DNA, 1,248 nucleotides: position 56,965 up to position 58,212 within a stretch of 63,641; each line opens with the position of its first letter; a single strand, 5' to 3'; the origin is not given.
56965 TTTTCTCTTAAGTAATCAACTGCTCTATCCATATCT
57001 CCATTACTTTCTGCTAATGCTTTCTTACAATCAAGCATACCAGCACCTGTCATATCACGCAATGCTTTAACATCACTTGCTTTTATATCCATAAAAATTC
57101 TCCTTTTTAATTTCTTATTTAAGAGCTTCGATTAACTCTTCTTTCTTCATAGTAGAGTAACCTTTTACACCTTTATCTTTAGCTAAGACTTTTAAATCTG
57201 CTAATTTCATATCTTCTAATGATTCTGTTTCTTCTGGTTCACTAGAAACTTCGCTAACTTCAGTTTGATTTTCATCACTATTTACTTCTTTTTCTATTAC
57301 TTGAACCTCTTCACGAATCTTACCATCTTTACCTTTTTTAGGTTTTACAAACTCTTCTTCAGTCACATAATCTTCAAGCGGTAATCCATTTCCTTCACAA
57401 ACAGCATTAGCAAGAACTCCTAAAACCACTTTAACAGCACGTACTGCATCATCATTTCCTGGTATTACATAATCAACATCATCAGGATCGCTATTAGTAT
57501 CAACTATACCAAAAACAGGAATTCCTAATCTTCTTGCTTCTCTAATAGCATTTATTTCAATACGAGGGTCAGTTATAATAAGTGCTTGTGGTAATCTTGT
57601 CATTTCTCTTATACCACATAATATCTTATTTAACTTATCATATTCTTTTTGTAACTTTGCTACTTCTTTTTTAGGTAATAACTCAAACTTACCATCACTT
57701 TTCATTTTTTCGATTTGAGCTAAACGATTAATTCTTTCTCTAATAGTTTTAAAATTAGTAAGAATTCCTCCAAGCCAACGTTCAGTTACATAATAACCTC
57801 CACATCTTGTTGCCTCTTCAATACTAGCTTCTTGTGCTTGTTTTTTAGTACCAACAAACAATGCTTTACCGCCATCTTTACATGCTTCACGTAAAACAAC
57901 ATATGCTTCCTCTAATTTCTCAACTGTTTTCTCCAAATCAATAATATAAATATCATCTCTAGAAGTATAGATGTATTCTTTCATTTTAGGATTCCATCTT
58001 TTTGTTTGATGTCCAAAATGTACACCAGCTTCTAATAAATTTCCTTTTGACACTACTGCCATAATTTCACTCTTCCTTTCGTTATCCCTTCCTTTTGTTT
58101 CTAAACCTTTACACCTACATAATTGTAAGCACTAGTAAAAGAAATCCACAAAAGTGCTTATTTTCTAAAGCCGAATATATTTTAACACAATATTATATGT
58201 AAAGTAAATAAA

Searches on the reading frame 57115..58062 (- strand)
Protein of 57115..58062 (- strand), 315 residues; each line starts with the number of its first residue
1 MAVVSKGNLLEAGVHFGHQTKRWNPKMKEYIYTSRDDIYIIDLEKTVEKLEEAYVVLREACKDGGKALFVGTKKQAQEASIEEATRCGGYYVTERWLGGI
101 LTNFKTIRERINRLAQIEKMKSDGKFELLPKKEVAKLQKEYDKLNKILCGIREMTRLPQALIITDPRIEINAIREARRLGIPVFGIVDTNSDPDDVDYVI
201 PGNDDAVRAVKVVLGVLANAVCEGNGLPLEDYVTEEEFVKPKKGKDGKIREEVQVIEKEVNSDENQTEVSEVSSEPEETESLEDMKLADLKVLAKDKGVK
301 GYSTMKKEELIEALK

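Call 10: find_encoding_contigs(protein=window:57115-58062:-, flank=10000, max_places=10)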
Protein window:57115-58062:- (315 aa): 10 contigs read that carry it; 7 places shown.
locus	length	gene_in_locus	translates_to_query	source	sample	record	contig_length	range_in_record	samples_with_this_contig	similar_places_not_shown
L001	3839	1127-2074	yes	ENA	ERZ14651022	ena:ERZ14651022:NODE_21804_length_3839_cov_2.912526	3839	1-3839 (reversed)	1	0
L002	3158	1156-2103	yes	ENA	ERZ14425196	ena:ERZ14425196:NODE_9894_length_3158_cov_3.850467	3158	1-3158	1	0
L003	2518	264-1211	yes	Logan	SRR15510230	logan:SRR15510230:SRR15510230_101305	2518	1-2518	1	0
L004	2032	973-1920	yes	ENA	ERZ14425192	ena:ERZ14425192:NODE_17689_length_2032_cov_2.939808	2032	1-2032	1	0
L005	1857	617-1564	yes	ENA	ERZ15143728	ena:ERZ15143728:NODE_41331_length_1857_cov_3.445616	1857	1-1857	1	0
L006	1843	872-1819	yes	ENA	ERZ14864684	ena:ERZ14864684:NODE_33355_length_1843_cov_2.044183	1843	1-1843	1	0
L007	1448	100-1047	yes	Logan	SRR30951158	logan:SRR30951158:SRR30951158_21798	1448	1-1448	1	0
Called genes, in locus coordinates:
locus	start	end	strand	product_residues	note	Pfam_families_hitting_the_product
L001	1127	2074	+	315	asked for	PF00318:Ribosomal_S2, PF07498:Rho_N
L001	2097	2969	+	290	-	PF00889:EF_TS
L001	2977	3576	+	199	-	-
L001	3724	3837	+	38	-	?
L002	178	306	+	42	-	-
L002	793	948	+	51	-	-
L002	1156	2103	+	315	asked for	PF00318:Ribosomal_S2, PF07498:Rho_N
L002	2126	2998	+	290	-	PF00889:EF_TS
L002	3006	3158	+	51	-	?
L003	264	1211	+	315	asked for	PF00318:Ribosomal_S2, PF07498:Rho_N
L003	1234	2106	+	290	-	PF00889:EF_TS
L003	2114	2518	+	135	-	?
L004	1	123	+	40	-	?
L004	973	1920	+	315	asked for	PF00318:Ribosomal_S2, PF07498:Rho_N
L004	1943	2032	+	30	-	?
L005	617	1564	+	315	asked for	PF00318:Ribosomal_S2, PF07498:Rho_N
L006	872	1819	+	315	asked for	PF00318:Ribosomal_S2, PF07498:Rho_N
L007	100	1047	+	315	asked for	PF00318:Ribosomal_S2, PF07498:Rho_N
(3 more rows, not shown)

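Call 90: list_cluster_members(proteins=[window:57115-58062:-, window:56220-57092:-, window:33903-35855:-, window:52919-54733:-])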
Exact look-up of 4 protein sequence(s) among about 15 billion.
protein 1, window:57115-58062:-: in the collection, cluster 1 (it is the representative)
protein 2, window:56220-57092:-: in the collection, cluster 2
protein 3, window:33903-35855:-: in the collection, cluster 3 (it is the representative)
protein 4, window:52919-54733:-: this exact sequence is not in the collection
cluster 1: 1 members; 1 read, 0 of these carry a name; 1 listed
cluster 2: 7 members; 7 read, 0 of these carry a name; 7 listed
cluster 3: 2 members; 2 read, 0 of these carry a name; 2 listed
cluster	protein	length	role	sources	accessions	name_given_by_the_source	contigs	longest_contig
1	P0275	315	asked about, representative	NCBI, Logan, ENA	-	-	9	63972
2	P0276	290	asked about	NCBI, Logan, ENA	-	-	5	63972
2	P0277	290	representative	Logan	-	-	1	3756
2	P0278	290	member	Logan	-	-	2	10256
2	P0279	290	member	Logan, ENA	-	-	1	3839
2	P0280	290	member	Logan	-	-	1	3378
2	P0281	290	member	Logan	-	-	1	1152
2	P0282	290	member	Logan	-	-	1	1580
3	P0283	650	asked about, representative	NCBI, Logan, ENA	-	-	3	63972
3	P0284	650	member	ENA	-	-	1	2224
